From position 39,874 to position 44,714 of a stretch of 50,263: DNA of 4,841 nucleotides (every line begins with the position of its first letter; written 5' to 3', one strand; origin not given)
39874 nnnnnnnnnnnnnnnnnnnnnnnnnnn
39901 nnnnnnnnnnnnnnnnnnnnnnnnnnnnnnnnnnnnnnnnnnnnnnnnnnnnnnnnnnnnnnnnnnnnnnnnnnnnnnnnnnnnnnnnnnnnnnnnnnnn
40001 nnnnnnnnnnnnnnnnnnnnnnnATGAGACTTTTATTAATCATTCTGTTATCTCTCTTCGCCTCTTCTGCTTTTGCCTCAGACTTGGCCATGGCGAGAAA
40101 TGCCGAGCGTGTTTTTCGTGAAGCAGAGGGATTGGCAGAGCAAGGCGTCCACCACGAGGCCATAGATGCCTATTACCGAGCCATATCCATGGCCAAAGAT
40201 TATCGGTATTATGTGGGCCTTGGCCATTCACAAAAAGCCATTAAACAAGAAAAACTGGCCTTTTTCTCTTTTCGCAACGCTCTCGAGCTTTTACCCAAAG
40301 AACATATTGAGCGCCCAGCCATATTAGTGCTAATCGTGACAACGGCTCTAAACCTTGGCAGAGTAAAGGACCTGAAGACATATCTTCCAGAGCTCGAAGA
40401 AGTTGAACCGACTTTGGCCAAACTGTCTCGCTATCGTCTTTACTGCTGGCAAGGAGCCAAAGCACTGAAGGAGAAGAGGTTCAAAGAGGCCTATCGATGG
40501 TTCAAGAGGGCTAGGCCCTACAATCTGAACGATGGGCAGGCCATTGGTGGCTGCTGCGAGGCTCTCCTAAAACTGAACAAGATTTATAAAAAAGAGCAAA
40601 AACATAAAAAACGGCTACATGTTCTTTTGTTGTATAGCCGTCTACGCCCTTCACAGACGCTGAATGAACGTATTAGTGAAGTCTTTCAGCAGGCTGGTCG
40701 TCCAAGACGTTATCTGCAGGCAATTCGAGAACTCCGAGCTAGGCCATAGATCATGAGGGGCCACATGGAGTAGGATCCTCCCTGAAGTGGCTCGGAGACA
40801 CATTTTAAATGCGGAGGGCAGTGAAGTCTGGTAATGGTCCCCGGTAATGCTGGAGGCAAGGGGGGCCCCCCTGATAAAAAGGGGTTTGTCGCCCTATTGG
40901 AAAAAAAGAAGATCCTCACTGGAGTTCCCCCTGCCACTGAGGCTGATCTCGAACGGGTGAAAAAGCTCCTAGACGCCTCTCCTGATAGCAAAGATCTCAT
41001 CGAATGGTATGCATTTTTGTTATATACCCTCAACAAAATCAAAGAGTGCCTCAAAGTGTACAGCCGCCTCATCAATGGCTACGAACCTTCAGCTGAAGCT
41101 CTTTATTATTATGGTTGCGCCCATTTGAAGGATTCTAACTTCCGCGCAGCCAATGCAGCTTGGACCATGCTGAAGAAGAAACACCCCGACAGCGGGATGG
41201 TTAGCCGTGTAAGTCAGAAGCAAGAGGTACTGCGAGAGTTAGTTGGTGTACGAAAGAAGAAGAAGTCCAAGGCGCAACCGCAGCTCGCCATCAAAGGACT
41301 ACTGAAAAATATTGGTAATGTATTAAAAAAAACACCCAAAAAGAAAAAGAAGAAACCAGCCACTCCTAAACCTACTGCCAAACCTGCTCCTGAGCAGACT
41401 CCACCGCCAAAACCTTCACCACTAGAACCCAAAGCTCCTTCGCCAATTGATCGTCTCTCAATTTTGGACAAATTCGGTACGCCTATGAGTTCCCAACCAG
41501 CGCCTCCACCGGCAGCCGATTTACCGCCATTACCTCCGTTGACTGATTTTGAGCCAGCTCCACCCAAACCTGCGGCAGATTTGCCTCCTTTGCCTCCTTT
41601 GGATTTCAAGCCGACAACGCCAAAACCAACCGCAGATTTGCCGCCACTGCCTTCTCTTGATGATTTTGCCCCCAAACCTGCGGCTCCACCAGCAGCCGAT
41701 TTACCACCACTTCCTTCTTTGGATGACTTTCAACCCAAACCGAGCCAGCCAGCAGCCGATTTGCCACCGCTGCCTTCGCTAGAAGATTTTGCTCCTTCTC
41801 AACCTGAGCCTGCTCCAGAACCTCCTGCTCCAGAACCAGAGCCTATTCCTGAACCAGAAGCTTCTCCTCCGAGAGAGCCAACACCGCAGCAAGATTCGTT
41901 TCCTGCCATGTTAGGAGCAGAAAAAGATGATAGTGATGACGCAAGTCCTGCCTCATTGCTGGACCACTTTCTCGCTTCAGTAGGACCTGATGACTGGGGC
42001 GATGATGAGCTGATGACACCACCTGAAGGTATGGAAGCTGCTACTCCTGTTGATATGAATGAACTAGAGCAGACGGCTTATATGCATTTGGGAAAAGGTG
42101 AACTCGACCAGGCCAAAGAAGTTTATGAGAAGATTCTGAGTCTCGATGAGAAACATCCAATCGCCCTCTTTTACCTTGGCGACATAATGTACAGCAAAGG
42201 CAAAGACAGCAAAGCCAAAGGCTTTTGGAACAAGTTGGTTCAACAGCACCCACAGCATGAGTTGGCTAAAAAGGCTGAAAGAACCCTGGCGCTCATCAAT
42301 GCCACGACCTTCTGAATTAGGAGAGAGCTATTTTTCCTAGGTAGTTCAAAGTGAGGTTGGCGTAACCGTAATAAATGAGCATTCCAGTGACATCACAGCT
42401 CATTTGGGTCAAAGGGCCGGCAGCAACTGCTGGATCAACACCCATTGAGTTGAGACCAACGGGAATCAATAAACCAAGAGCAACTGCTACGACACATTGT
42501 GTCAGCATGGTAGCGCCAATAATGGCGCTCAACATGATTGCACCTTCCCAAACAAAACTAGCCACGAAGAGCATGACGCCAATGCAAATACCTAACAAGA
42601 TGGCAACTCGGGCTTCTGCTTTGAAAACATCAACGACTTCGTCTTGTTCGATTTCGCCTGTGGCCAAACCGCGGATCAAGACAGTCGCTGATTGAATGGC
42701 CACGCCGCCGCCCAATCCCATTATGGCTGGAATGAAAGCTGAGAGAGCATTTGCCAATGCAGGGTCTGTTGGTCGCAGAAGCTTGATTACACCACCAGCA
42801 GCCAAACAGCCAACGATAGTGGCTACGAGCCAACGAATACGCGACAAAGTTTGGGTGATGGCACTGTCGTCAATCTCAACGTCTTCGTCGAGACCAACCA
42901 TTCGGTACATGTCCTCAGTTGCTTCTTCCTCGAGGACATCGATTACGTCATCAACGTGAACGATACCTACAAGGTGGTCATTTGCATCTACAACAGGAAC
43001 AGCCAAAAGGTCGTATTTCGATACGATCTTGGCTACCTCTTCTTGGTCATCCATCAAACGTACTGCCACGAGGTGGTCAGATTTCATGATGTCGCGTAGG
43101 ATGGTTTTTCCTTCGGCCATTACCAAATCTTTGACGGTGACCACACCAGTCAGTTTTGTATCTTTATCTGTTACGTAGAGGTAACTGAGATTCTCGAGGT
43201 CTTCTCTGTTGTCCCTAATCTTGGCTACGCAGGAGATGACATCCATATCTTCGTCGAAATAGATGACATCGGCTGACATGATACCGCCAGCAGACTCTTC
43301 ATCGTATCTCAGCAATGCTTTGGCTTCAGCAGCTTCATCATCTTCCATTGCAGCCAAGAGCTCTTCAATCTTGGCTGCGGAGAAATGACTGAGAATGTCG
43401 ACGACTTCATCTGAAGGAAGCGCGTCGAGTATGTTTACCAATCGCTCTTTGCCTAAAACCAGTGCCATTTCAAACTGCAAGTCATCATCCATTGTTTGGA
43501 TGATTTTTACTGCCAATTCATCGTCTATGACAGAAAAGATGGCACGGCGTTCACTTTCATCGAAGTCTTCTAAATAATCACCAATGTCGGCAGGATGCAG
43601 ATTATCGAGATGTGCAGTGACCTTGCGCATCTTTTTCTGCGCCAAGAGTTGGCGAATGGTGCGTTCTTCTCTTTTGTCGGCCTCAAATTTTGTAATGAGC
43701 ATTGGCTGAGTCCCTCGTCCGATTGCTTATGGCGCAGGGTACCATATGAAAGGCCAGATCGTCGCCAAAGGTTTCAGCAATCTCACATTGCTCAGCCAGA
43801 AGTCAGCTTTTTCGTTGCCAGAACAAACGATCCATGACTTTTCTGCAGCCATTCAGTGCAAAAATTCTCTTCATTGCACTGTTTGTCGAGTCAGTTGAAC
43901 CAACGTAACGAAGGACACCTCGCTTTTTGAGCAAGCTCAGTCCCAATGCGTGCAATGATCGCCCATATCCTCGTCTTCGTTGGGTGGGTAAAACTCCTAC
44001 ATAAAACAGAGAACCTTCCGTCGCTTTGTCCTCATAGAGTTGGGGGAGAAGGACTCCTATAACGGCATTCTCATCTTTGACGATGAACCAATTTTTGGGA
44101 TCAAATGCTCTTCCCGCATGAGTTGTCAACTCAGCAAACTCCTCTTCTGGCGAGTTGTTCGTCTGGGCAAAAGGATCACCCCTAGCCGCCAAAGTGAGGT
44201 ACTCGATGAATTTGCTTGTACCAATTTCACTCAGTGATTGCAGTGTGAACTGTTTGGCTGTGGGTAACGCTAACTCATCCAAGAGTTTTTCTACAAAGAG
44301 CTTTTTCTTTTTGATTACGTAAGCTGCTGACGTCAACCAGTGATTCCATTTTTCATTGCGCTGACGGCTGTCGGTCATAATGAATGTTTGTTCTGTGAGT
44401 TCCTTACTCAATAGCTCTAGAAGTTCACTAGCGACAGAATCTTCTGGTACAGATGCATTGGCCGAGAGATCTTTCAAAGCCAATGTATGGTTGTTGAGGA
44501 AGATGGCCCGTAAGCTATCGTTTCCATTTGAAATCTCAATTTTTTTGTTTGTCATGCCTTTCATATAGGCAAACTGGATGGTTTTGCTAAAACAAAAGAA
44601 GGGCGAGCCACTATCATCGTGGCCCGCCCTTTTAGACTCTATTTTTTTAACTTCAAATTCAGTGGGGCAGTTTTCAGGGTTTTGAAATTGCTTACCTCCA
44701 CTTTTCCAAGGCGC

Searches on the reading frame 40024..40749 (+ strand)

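Call 6: search_protein_families(library=pfam, proteins=[window:40024-40749:+], max_evalue=0.01)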
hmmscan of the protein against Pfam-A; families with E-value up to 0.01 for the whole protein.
window:40024-40749:+ (241 aa): 1 family
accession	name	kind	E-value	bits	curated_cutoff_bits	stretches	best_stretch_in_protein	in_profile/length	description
PF00515.34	TPR_1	-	0.00023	21.3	27.8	0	138-163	2-27/34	Tetratricopeptide repeat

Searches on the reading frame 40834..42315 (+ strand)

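Call 6: search_protein_families(library=pfam, proteins=[window:40834-42315:+], max_evalue=0.01)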
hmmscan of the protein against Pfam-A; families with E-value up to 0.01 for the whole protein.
window:40834-42315:+ (493 aa): 12 families
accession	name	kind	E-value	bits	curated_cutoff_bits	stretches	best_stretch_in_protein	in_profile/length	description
PF13174.12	TPR_6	-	1.5e-13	50.9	26.3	1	444-474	2-32/33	Tetratricopeptide repeat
PF14559.12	TPR_19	-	1.4e-10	41.7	25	1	419-480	2-63/68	Tetratricopeptide repeat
PF07719.23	TPR_2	-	2.2e-10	40.2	27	0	443-475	2-34/34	Tetratricopeptide repeat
PF13428.12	TPR_14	-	8.6e-08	32.6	23.5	1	411-450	4-43/44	Tetratricopeptide repeat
PF12895.13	ANAPC3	-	5.2e-06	27.1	27.2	0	44-99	14-68/82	Anaphase-promoting complex, cyclosome, subunit 3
PF13432.12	TPR_16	-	4.3e-05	24.3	32.7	1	418-472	7-61/65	Tetratricopeptide repeat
PF13431.12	TPR_17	-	0.00013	22.4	24.4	0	431-461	2-32/34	Tetratricopeptide repeat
PF13414.12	TPR_11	-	0.00033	20.7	26.8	1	421-456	7-42/42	TPR repeat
PF23914.1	TPR_CcmH_CycH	-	0.00079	19.7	42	0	416-474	95-153/158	Cytochrome c-type biogenesis protein H TPR domain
PF04733.20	Coatomer_E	-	0.0012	18.8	21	0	411-482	204-276/290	Coatomer epsilon subunit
PF25060.1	ARM_TT21_2nd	-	0.0017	18.3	27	0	43-145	47-144/270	Tetratricopeptide repeat protein 21 second ARM domain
PF13181.12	TPR_8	-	0.0018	18.8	25.7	1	415-441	8-34/34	Tetratricopeptide repeat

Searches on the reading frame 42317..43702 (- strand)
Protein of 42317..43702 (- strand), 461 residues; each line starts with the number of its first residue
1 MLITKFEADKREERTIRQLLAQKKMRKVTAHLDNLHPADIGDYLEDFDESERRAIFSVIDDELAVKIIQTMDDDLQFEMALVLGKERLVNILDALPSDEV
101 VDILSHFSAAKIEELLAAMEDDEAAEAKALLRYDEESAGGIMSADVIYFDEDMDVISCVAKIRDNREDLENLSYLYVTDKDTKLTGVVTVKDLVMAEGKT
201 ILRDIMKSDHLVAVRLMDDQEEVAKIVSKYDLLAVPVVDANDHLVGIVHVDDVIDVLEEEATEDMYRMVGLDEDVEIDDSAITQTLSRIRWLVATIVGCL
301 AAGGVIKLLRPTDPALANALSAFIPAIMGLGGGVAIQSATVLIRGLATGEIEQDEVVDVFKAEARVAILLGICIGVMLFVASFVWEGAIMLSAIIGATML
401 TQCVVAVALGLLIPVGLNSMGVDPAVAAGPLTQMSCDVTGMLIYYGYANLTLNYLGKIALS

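Call 6: search_protein_families(library=pfam, proteins=[window:42317-43702:-], max_evalue=0.01)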
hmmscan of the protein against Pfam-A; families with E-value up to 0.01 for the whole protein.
window:42317-43702:- (461 aa): 3 families
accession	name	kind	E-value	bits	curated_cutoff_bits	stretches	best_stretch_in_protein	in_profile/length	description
PF01769.21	MgtE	-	2.1e-30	106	27.6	1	324-446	1-124/125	Divalent cation transporter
PF03448.22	MgtE_N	-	2.1e-20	73.6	25.9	1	35-136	1-102/102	MgtE intracellular N domain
PF00571.33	CBS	-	7.9e-17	61.8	24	2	139-196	2-54/57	CBS domain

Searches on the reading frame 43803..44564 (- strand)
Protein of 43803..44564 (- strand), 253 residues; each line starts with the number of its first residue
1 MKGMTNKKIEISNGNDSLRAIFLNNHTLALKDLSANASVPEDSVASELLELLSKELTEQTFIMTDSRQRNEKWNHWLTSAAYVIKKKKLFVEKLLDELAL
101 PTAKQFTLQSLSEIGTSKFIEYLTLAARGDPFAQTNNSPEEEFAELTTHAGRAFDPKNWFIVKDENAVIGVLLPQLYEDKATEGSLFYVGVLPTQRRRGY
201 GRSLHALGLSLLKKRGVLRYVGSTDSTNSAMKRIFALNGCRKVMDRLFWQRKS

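Call 6: search_protein_families(library=pfam, proteins=[window:43803-44564:-], max_evalue=0.01)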
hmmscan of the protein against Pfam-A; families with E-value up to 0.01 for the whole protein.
window:43803-44564:- (253 aa): 2 families
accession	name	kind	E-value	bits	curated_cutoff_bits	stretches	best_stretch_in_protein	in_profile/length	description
PF00583.31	Acetyltransf_1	-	6.6e-08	33.3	20.7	1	149-234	22-110/116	Acetyltransferase (GNAT) family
PF13508.13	Acetyltransf_7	-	0.00028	21.6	27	1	157-223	3-66/84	Acetyltransferase (GNAT) domain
